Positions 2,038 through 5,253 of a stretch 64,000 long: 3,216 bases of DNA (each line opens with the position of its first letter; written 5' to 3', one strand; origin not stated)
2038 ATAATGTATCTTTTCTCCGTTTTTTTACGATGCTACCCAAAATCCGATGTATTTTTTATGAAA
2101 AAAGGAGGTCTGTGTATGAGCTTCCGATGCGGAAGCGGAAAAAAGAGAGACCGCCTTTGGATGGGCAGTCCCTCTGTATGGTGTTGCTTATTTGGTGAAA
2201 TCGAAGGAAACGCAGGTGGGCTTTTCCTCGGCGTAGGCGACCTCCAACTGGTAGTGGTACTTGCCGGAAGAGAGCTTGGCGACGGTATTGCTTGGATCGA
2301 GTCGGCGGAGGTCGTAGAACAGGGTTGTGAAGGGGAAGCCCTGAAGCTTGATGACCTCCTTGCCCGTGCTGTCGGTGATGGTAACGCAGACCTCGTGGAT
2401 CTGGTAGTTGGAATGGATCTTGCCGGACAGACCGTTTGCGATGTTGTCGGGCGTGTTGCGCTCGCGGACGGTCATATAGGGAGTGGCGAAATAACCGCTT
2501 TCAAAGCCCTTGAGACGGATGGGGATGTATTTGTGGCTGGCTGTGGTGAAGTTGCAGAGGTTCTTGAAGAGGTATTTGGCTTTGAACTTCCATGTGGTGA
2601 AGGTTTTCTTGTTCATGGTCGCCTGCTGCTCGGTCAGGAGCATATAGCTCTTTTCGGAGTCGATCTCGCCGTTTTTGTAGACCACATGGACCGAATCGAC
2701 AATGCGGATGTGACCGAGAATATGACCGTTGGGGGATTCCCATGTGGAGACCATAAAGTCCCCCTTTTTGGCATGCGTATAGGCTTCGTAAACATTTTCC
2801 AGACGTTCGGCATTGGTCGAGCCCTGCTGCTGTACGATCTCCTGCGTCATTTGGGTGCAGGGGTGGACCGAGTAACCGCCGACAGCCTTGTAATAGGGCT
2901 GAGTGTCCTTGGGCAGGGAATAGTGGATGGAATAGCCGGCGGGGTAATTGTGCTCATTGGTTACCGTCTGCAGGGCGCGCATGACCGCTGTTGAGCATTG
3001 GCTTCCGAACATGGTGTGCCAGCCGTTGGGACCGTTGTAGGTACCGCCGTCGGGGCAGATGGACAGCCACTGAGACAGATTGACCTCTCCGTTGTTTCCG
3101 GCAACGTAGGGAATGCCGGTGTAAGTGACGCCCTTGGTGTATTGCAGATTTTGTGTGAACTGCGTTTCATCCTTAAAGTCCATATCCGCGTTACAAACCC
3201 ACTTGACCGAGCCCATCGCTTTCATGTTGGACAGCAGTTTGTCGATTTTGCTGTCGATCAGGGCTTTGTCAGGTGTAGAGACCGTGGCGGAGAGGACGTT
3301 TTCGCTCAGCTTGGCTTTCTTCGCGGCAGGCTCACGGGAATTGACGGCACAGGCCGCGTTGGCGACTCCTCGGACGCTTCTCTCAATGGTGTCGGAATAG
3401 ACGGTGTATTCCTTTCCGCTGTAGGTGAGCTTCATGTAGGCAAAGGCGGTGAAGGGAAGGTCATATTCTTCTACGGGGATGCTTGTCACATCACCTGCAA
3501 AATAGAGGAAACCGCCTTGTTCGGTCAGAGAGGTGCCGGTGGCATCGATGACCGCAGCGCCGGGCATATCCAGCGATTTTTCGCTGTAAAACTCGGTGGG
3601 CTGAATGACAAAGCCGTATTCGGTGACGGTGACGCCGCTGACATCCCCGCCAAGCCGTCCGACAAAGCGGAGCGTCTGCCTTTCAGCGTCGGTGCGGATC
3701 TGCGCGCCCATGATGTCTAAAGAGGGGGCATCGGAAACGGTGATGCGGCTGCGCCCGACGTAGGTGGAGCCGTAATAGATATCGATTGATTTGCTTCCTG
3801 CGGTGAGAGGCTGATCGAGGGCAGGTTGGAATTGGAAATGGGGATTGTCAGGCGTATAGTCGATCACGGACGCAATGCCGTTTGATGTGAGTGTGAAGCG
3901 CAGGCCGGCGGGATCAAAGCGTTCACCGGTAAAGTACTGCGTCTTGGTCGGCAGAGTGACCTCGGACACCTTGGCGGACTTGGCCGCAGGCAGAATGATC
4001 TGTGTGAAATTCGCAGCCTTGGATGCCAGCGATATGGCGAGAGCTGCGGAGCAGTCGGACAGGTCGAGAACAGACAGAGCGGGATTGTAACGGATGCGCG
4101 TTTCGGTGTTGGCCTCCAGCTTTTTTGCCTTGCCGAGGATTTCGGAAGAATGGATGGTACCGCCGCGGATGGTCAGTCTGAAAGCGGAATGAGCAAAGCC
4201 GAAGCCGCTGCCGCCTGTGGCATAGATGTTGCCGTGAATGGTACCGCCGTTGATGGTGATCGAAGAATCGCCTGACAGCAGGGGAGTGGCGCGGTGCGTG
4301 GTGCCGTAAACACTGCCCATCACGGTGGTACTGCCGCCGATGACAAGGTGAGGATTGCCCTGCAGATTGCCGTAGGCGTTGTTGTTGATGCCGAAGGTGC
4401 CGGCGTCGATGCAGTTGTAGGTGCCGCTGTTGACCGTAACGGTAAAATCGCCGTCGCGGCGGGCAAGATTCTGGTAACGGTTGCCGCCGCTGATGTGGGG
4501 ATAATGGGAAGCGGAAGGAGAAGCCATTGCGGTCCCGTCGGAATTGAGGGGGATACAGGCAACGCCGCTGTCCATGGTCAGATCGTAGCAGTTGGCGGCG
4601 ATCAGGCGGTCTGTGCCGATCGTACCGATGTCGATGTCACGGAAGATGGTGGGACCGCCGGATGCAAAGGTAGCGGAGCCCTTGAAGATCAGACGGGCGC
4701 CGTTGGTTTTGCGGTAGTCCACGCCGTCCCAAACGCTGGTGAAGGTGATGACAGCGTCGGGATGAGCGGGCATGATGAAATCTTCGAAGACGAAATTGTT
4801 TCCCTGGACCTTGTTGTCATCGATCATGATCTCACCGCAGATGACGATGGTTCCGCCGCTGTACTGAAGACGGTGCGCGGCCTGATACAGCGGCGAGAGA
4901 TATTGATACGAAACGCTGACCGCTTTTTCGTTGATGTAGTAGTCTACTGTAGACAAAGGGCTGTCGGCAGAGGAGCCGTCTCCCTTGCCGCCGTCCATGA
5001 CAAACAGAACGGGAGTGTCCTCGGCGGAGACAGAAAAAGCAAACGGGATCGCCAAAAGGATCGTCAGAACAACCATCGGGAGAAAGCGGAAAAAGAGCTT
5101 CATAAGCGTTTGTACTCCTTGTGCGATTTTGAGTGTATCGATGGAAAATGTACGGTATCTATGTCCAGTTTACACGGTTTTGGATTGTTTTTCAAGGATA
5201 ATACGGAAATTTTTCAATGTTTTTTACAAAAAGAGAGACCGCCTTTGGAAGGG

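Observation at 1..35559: A 35.6-kb co-directional array of 15 paralogous exported proteins built around one unassigned C-terminal module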

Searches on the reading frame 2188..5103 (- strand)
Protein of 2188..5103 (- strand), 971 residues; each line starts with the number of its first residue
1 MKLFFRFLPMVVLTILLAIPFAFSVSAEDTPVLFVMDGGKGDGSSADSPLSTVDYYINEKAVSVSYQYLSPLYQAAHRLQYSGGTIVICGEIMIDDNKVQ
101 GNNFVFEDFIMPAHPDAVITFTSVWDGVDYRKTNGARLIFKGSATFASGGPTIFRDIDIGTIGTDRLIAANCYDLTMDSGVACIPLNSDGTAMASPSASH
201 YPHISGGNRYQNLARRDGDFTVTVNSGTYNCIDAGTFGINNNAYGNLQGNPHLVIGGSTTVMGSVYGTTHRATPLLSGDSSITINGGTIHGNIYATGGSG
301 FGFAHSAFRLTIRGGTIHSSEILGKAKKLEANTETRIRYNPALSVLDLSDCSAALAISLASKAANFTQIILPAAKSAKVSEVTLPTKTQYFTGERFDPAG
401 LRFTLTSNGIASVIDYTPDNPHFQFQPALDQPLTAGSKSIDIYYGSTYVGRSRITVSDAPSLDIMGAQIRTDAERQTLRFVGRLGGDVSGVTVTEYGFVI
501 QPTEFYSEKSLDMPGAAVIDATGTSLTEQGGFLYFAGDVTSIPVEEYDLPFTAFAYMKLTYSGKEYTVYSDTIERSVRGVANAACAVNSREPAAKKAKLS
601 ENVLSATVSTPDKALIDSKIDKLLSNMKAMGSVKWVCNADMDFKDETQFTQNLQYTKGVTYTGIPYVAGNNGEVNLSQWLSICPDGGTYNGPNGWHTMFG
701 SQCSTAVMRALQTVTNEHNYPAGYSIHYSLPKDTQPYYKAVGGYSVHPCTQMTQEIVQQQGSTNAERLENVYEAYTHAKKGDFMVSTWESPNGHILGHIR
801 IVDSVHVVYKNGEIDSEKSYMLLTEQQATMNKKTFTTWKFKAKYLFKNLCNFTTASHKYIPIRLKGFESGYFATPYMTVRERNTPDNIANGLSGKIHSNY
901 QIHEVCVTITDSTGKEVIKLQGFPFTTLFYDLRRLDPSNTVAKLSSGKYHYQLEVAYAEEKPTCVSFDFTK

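Call 4: search_protein_families(library=pfam, proteins=[window:2188-5103:-], max_evalue=1)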
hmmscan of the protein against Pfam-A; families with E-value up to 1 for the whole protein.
window:2188-5103:- (971 aa): 2 families
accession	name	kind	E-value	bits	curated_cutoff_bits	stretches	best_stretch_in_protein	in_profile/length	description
PF05257.22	CHAP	-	0.012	16.5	26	1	742-805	4-69/81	CHAP domain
PF07523.18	Big_3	-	0.12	13.1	21.2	1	385-407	3-25/68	Bacterial Ig-like domain (group 3)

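Call 5: search_protein_families(library=ncbifam, proteins=[window:2188-5103:-], max_evalue=1)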
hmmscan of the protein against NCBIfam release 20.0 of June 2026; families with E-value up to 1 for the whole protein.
window:2188-5103:- (971 aa): 0 families

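Call 28: find_related_loci(query=A3, collection=genome_contigs, flank=10000)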
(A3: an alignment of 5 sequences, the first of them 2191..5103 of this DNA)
Query A3 (971 aa) in genome_contigs; peptide patterns used: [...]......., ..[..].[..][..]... (x = any residue, [..] = any of these).
132 stretches matched a pattern, but none encodes a relative of the query by tblastn (E <= 1e-3).

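Call 91: search_protein_families(library=phrogs, proteins=[window:2188-5103:-], max_evalue=0.1)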
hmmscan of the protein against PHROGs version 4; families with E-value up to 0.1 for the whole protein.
window:2188-5103:- (971 aa): 3 families
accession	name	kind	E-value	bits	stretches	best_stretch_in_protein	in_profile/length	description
phrog_4242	-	tail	0.014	15.6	1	573-838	256-514/628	tail fiber protein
phrog_26437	-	unknown function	0.072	14.6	0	605-629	53-77/85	-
phrog_18571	-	unknown function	0.084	14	0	222-296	10-83/89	-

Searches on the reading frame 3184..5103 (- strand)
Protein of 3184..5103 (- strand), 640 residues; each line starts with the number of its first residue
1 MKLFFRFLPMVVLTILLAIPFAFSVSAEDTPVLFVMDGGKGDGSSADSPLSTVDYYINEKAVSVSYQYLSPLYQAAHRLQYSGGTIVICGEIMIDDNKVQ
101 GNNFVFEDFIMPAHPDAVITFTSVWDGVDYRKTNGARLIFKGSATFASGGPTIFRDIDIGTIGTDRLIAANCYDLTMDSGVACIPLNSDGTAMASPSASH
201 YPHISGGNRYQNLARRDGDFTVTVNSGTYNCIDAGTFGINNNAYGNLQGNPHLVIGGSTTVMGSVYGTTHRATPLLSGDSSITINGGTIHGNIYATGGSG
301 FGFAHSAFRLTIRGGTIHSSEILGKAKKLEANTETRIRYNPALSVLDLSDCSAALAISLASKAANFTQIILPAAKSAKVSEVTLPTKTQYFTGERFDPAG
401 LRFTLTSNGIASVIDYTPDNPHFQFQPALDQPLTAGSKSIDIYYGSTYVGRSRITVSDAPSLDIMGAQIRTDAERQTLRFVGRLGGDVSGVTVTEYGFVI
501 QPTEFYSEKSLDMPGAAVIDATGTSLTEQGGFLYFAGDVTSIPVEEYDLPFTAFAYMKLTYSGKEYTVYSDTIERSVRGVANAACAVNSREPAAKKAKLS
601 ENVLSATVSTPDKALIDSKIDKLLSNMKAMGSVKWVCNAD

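Call 35: find_homologous_proteins(query=A4, max_evalue=0.001)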
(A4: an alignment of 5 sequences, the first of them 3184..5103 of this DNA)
Query A4 (5 sequences) (640 aa, profile of the alignment): 43 proteins with E <= 0.001 among 8000 candidates.
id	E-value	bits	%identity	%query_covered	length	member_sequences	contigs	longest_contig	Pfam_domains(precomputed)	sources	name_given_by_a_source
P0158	0.0e+0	1158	66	100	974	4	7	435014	-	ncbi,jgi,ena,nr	ncbi:MAG: hypothetical protein E7655_00495 [Ruminococcaceae bacterium]|nr:hypothetical protein [Osci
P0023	0.0e+0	1148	45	100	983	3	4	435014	-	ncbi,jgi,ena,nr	ncbi:MAG: hypothetical protein E7655_00505 [Ruminococcaceae bacterium]|nr:hypothetical protein [Osci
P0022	0.0e+0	1101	93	100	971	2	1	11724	-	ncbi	-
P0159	1.1e-252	858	49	99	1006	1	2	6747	-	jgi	-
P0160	4.5e-124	433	34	97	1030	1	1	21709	-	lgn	-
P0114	1.1e-121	425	36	96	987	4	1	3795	-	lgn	-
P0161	1.6e-121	425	36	97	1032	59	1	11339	-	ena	-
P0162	5.7e-89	317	35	50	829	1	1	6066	-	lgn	-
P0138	3.7e-83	298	32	94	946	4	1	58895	-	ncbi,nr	ncbi:MAG: hypothetical protein E7655_07200 [Ruminococcaceae bacterium]|nr:hypothetical protein [Osci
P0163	6.8e-74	267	31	99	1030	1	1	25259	-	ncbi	-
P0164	7.9e-68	247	28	94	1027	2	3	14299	-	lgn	-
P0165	3.6e-67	245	29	99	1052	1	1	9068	-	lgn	-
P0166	1.3e-62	230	29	99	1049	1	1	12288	-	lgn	-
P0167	1.5e-58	217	34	59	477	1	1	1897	-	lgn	-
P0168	5.2e-55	205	32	59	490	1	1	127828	-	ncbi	-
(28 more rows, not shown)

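Call 37: find_encoding_contigs(protein=P0158, flank=10000, max_places=4)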
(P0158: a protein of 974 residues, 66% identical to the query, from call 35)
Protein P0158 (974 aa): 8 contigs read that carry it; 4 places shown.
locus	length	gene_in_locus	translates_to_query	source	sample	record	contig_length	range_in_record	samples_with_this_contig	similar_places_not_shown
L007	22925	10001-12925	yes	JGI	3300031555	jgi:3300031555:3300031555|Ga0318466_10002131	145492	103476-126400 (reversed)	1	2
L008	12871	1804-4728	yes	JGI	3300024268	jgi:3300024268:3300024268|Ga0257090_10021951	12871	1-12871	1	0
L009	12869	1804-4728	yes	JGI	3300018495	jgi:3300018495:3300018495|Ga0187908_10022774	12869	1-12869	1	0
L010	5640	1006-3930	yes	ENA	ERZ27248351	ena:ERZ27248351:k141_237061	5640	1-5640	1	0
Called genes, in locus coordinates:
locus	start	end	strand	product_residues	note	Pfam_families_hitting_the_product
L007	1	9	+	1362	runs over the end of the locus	-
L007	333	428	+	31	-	-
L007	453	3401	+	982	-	-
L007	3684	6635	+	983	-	-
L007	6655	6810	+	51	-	-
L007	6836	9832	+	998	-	-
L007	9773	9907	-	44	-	-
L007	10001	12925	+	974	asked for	-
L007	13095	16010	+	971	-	-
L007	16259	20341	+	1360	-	-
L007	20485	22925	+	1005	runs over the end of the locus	PF02837:Glyco_hydro_2_N, PF22666:Glyco_hydro_2_N2 (weak), PF00703:Glyco_hydro_2 (weak), PF02836:Glyco_hydro_2_C, PF16353:LacZ_4, PF02929:Bgal_small_N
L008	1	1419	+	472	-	?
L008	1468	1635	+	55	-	-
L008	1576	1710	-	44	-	-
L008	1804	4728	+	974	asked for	-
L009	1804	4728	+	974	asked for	-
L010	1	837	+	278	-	?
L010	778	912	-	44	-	-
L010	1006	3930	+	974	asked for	-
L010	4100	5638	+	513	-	?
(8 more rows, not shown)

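Call 50: predict_structure(alignment_id=A5)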
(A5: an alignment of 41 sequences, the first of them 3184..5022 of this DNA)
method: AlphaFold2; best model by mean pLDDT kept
length: 613 residues; sequences in the alignment: 41
mean_pLDDT: 92.8   pTM: 0.80
mean pLDDT of the five models: 92.8, 92.4, 92.0, 91.3, 91.1
residues with pLDDT >= 90: 478; 70-90: 125; 50-70: 5; < 50: 5
segments of 3 or more residues with pLDDT < 50: 610-613
pLDDT, mean of each block of 10 residues (from residue 1): 89 97 93 90 97 97 97 89 95 98 98 96 98 96 96 98 97 97 80 95 96 81 97 98 92 98 97 94 98 96 91 96 93 96 89 95 90 94 91 91 87 94 94 93 89 93 91 93 89 89 92 94 97 91 95 96 94 93 89 87 71 43
secondary structure, 60 per line:
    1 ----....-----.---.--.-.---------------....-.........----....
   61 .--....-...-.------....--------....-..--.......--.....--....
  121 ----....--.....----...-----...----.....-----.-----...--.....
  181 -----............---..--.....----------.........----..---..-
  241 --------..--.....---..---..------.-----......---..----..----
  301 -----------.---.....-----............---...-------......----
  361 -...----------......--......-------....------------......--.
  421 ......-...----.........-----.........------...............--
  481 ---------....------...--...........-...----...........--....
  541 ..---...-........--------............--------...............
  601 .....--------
elements in order: E5-8 H39-42 H44-52 E57-61 E64-67 E80-83 E92-95 H103-107 E110-114 E117-120 E125-128 E131-135 E140-142 E148-150 E155-159 E176-180 E186-197 E205-209 E220-228 E253-257 E280-285 E316-320 H326-335 E341-343 E351-356 E362-364 E375-380 E383-388 E396-399 E412-417 E420-426 E428-430 E435-443 E449-457 E464-475 E490-493 E500-502 E505-515 E524-534 E537-542 E546-548 H550-557 H566-577 H586-605

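Call 76: search_solved_structures(query=A5, max_evalue=1, show_alignments=0)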
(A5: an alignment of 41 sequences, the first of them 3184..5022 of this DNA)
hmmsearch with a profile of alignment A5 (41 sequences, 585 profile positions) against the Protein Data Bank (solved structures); distinct sequences matched with E-value up to 1: 3.
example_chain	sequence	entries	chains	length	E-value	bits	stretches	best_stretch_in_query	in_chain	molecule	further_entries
5t1x_B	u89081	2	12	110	0.49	12.3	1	252-323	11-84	Lectin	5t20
5j76_B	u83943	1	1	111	0.76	11.6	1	252-323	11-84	12kD storage protein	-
3r0e_B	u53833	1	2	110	0.77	11.6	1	252-323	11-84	Lectin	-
